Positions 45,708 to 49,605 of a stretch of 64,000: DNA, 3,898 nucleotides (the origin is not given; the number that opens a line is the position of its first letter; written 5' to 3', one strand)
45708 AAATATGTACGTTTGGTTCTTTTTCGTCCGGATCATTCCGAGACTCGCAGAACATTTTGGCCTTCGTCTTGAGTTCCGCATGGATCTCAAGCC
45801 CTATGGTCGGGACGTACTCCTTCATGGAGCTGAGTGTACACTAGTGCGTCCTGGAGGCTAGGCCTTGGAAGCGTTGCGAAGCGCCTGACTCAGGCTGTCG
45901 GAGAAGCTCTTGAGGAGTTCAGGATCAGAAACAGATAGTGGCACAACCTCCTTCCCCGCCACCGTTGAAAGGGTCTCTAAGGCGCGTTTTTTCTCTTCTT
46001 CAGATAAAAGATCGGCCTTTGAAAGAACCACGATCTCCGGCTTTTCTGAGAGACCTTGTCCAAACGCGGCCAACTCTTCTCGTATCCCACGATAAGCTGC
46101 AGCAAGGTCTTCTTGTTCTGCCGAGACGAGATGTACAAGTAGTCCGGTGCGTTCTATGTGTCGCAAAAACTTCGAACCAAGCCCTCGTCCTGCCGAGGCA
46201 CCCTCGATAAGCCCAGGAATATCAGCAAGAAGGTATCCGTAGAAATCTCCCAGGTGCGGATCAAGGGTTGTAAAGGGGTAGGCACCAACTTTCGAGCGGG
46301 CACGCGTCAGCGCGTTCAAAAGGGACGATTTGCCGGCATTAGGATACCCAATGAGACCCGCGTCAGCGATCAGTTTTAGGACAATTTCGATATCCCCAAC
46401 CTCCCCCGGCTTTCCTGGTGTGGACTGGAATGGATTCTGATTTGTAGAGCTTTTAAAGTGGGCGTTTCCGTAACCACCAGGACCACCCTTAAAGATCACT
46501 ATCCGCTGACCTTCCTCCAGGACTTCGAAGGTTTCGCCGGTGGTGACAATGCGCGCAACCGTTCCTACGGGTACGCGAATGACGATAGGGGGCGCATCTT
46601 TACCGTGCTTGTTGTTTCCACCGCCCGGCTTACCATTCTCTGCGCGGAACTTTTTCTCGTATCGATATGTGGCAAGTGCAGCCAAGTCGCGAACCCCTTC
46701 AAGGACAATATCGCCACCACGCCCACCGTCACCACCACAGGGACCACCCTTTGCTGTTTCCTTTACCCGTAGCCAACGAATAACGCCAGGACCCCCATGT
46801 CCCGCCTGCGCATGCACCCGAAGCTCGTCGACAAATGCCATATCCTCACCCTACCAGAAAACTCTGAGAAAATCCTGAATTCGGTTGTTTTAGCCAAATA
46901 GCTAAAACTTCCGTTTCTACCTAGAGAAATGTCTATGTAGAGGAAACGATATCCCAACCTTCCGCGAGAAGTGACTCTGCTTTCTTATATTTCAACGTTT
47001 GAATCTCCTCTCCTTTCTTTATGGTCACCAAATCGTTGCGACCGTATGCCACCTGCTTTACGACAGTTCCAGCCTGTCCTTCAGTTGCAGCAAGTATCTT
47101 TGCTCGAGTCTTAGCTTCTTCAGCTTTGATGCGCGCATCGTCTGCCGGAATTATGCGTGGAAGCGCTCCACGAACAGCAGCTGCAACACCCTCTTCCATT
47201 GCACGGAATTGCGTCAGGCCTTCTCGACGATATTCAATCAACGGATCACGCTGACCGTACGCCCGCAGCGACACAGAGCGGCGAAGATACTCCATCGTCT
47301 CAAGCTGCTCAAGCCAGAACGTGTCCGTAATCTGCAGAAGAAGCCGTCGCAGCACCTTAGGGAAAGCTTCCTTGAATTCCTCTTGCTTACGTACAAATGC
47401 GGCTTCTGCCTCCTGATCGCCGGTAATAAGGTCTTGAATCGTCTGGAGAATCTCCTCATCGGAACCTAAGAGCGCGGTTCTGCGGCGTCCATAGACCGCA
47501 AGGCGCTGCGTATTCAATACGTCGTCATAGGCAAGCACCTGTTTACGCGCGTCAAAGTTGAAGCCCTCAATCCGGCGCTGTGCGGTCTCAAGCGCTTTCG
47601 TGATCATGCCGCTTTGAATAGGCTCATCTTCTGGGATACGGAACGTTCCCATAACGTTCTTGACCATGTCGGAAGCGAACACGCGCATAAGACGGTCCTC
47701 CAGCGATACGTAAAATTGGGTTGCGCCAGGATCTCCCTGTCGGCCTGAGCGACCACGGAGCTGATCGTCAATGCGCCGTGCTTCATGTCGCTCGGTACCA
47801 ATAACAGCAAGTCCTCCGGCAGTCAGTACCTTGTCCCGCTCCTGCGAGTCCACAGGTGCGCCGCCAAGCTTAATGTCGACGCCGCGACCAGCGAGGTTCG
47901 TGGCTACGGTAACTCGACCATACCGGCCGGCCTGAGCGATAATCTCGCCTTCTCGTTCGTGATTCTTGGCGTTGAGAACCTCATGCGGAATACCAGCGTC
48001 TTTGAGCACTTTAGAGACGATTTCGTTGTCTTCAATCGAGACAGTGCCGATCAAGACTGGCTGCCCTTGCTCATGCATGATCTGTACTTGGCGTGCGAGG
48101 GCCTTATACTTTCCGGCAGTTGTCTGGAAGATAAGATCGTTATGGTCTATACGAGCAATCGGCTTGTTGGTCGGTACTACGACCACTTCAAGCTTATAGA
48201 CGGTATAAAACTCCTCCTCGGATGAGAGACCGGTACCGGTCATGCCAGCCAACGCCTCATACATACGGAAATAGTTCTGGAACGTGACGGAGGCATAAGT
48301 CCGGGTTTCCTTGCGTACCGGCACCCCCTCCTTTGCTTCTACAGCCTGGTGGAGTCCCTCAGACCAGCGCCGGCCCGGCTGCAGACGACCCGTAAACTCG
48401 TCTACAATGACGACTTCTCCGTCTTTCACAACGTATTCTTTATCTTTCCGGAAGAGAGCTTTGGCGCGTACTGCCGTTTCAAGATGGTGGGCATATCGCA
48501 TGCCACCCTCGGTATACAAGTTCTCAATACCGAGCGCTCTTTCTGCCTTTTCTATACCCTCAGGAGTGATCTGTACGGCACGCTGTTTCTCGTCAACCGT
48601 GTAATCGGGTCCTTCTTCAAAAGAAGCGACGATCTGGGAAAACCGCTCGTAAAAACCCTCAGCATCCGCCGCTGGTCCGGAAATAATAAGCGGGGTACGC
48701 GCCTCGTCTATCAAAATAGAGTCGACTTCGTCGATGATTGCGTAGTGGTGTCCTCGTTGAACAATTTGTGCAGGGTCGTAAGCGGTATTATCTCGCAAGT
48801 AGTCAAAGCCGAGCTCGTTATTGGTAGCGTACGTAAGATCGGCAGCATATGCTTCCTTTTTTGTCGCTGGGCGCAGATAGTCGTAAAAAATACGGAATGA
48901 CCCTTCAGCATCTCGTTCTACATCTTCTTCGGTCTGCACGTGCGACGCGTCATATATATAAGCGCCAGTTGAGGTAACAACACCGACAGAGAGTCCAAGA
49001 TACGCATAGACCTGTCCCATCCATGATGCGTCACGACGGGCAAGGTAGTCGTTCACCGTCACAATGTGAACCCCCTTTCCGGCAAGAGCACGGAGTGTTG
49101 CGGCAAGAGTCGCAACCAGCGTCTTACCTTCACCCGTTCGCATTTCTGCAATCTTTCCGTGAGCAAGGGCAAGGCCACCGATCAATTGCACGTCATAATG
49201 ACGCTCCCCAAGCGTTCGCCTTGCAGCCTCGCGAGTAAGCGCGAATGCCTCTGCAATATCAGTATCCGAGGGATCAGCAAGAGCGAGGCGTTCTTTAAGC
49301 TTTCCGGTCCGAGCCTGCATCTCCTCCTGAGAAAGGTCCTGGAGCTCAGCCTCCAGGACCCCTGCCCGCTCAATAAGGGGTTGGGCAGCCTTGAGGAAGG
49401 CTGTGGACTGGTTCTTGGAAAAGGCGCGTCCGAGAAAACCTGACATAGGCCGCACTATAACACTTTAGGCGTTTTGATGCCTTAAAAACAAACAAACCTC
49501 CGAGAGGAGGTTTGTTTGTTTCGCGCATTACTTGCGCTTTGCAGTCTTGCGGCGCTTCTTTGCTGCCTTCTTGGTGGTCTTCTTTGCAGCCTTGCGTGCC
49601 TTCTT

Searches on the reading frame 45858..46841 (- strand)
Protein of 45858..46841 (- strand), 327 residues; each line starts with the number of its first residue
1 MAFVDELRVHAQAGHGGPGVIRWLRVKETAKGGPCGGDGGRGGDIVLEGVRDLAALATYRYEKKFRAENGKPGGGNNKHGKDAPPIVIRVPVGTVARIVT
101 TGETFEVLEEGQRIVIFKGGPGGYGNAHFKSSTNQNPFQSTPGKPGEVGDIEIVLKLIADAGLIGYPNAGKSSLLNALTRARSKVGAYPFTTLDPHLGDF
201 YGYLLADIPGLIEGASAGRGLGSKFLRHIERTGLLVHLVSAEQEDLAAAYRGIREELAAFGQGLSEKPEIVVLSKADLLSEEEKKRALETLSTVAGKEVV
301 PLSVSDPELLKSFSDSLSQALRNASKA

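Call 6: search_protein_families(library=pfam, proteins=[window:45858-46841:-], max_evalue=0.1)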
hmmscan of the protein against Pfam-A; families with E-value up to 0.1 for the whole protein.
window:45858-46841:- (327 aa): 8 families
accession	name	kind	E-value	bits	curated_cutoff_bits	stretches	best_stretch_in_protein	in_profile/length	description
PF01018.28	GTP1_OBG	-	5.5e-46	156.4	27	1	4-157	1-155/155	GTP1/OBG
PF01926.29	MMR_HSR1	-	1.1e-24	87.1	21.9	1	161-275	2-113/113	50S ribosome-binding GTPase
PF02421.24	FeoB_N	-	1.2e-10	41.5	27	1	162-310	4-149/156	Ferrous iron transport protein B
PF03193.22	RsgA_GTPase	-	4.5e-05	23.8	30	1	269-319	56-106/174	RsgA GTPase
PF03029.23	ATP_bind_1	-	0.0022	18.3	27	1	202-292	92-180/240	Conserved hypothetical ATP binding protein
PF13191.12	AAA_16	-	0.0094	16.9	32.6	1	163-326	29-129/167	AAA ATPase domain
PF00350.29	Dynamin_N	-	0.011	16.3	27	0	163-190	3-31/168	Dynamin family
PF19993.5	DO-GTPase2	-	0.064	13.4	27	0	240-292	135-189/226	Double-GTPase 2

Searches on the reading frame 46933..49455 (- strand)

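Call 6: search_protein_families(library=pfam, proteins=[window:46933-49455:-], max_evalue=0.1)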
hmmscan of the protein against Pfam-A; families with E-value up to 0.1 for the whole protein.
window:46933-49455:- (840 aa): 5 families
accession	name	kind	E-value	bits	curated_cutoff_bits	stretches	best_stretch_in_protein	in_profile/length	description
PF07517.20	SecA_DEAD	-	1.4e-112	376.1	24.6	1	14-416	6-289/290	SecA DEAD-like domain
PF21090.3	P-loop_SecA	-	4.3e-76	255.5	27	2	432-534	1-103/205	SecA P-loop domain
PF07516.18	SecA_SW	-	1.1e-41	143.6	26.7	2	612-677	1-69/200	SecA Wing and Scaffold domain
PF01043.26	SecA_PP_bind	-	1.6e-40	138.5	23.5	1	266-373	3-110/110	SecA preprotein cross-linking domain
PF00271.37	Helicase_C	-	0.0036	18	23.5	1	449-529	2-82/110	Helicase conserved C-terminal domain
